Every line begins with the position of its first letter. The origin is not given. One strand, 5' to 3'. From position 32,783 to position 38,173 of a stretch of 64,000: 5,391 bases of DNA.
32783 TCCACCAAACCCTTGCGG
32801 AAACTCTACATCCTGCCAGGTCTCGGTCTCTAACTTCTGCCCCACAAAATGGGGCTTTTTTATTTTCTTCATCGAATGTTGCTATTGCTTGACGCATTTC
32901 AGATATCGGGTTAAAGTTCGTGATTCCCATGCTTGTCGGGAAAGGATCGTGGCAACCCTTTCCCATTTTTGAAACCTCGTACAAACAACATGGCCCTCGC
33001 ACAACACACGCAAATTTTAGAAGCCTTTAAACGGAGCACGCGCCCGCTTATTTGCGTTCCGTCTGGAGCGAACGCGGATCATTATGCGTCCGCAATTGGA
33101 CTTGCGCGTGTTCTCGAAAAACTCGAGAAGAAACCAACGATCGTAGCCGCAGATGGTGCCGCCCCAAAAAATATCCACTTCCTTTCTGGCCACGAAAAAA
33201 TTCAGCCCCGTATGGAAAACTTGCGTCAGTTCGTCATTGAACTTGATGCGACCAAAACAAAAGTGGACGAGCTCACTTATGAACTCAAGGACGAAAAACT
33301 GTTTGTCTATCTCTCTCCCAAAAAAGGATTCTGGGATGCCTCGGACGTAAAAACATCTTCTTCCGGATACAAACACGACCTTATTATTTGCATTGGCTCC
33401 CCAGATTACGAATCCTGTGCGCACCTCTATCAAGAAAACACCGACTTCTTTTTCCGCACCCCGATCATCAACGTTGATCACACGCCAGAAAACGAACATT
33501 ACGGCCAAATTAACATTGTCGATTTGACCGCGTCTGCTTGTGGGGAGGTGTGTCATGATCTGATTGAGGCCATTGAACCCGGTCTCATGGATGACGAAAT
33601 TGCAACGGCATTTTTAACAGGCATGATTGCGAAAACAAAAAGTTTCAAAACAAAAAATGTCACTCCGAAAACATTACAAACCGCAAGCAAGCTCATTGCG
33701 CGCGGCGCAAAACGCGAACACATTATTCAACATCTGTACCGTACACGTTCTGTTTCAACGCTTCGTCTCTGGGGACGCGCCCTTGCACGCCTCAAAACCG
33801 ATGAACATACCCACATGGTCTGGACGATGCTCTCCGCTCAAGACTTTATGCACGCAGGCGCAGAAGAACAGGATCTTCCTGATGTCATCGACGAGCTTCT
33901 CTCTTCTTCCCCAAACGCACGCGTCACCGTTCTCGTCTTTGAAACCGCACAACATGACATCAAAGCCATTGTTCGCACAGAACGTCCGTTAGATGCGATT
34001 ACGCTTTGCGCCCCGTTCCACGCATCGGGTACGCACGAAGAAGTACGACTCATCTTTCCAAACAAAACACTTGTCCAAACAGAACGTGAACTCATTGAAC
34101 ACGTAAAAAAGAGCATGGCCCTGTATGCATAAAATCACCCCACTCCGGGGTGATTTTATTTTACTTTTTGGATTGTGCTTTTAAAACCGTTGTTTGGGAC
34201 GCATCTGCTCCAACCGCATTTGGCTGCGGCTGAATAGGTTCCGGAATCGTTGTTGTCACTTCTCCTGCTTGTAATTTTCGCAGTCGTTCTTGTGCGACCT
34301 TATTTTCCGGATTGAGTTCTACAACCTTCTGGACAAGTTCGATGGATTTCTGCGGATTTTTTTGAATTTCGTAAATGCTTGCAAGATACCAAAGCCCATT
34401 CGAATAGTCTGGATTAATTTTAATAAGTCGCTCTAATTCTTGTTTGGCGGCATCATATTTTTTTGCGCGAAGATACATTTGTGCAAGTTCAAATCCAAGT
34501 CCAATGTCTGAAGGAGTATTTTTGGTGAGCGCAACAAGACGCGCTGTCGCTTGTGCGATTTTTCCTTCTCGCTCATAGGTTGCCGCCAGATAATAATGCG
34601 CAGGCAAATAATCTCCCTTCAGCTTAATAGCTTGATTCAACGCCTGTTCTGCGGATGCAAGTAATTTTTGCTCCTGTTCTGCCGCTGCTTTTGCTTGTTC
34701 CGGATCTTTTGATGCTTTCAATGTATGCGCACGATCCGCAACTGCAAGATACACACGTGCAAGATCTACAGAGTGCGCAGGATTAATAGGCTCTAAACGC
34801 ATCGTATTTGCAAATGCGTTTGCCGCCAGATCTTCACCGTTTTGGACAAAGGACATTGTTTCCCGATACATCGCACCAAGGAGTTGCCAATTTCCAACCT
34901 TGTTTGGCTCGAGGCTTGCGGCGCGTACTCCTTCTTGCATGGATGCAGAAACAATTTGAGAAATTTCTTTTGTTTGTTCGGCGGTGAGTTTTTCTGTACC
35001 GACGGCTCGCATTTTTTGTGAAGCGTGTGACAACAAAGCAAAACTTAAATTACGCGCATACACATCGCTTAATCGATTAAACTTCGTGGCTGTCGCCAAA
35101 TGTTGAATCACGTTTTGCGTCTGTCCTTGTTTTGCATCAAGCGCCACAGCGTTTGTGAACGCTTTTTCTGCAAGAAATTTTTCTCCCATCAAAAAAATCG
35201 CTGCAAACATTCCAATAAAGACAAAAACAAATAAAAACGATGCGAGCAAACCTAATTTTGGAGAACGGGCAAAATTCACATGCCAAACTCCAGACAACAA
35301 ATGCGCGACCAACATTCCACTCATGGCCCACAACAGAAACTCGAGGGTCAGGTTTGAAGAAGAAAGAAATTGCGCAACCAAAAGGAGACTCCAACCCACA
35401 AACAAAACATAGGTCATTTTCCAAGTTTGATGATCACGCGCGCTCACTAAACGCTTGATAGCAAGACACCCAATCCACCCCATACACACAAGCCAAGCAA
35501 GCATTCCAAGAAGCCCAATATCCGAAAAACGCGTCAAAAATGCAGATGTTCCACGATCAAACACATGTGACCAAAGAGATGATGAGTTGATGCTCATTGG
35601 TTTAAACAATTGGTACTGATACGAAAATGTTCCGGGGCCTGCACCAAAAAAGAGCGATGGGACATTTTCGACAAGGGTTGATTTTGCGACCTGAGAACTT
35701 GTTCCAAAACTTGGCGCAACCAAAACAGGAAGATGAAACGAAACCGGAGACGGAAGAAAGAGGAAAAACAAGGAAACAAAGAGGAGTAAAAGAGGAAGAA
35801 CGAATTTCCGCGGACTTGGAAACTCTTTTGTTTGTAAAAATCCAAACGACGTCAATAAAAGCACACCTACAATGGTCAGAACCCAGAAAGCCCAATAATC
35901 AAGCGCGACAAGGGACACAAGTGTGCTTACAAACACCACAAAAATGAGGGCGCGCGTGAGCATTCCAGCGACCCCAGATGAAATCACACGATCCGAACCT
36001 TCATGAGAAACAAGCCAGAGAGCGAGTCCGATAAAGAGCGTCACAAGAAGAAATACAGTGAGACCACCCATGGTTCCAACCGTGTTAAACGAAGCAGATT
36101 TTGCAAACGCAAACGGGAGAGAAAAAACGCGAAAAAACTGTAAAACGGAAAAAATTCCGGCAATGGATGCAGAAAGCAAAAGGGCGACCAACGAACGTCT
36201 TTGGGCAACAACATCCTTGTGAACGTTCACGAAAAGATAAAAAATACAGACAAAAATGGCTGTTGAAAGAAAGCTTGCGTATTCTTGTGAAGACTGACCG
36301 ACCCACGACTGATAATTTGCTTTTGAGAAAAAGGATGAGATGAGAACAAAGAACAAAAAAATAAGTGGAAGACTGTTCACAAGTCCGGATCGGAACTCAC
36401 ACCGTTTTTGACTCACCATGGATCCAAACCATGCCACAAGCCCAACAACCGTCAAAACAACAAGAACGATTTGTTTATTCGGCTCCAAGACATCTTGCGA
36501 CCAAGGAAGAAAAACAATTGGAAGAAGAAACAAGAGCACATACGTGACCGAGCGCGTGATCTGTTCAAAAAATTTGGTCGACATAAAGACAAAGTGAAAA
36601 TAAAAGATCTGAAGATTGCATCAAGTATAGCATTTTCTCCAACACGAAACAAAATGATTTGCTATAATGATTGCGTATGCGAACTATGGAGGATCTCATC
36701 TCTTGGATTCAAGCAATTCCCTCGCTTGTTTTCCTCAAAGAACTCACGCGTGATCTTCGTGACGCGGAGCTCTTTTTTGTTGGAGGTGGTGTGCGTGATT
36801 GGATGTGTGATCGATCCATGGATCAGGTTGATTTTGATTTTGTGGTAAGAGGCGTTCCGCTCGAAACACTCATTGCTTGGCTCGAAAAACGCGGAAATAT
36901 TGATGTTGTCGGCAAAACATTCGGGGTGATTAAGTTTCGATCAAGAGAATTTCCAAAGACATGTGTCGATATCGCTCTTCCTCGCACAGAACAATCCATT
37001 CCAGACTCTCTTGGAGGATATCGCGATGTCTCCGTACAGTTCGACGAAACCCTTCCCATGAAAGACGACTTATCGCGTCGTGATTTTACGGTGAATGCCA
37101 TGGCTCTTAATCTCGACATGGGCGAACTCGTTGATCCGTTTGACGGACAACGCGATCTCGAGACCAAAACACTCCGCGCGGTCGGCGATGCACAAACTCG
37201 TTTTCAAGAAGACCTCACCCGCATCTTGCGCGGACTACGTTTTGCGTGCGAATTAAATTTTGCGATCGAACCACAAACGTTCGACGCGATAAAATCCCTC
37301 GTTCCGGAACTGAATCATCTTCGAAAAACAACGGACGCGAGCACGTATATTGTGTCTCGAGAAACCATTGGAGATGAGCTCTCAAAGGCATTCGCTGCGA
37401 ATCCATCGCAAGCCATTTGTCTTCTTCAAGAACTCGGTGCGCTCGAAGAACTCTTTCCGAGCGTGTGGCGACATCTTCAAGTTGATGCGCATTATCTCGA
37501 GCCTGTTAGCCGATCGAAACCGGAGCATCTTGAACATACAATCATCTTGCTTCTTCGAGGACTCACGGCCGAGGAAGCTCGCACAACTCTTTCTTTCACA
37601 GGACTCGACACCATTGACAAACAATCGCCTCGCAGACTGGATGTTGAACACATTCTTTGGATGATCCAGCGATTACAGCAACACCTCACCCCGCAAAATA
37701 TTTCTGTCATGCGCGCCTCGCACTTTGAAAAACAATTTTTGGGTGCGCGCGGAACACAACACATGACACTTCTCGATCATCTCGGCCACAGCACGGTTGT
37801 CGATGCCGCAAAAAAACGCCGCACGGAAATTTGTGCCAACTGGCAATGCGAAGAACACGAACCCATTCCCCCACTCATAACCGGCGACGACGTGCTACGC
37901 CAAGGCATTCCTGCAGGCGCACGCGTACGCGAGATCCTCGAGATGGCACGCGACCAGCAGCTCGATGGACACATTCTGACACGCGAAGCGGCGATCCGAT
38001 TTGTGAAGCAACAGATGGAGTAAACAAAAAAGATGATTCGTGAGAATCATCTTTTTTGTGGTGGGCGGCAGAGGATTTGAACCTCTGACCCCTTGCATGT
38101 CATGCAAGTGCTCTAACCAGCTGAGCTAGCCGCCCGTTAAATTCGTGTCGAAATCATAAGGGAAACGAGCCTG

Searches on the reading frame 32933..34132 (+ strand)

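Call 41: search_protein_families(library=pfam, proteins=[window:32933-34132:+], max_evalue=0.001)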
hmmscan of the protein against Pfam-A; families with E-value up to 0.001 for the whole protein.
window:32933-34132:+ (399 aa): 1 family
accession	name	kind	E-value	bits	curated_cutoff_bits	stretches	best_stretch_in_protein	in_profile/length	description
PF01368.27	DHH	-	0.00083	20.1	28.1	0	47-231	11-125/125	DHH family, N-terminal domain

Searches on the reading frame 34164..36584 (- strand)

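Call 41: search_protein_families(library=pfam, proteins=[window:34164-36584:-], max_evalue=0.001)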
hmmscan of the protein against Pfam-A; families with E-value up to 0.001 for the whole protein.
window:34164-36584:- (807 aa): 10 families
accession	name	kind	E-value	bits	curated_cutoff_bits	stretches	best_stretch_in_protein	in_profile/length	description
PF07719.23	TPR_2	-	1.5e-11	43.9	27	0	698-727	5-34/34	Tetratricopeptide repeat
PF14559.12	TPR_19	-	1.2e-10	42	25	1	705-762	2-59/68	Tetratricopeptide repeat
PF13428.12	TPR_14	-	8.5e-10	38.8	23.5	0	699-732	6-39/44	Tetratricopeptide repeat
PF13431.12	TPR_17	-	7.8e-08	32.5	24.4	0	649-679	2-32/34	Tetratricopeptide repeat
PF13432.12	TPR_16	-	2.6e-07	31.4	32.7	1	699-761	2-64/65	Tetratricopeptide repeat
PF13181.12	TPR_8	-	2.8e-07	30.6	25.7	0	699-727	6-34/34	Tetratricopeptide repeat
PF00515.34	TPR_1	-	1.1e-06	28.6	27.8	0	734-761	7-34/34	Tetratricopeptide repeat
PF23914.1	TPR_CcmH_CycH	-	0.00017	21.9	42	0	530-626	16-108/158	Cytochrome c-type biogenesis protein H TPR domain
PF25063.1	ARM_TT21_C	-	0.00024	21.5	35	1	654-766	17-133/209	Tetratricopeptide repeat protein 21 C-terminal ARM domain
PF13414.12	TPR_11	-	0.00058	19.9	26.8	0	702-739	2-39/42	TPR repeat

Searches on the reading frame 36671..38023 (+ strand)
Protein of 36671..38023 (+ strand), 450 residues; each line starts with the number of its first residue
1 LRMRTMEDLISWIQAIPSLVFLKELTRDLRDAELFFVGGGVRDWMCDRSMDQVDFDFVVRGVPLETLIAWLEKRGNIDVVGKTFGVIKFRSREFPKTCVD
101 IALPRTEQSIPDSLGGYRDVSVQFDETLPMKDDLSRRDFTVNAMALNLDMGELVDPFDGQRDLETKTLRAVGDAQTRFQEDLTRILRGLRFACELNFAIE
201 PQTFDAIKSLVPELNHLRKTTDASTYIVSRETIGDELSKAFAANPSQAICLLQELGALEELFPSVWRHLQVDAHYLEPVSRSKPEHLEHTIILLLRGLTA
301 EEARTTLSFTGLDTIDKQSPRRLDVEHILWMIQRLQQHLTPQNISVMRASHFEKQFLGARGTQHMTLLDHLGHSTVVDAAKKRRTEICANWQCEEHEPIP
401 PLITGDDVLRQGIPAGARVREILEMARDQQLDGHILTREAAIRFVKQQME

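Call 82: search_protein_families(library=pfam, proteins=[window:36671-38023:+], max_evalue=0.00001)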
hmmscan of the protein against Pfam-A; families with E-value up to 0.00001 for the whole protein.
window:36671-38023:+ (450 aa): 2 families
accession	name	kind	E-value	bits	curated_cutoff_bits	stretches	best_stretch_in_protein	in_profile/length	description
PF01743.26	PolyA_pol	-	1.1e-20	74.7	23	1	34-169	1-126/126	Poly A polymerase head domain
PF12627.12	PolyA_pol_RNAbd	-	7.5e-08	32.5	22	0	228-267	22-62/64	Probable RNA and SrmB- binding site of polymerase A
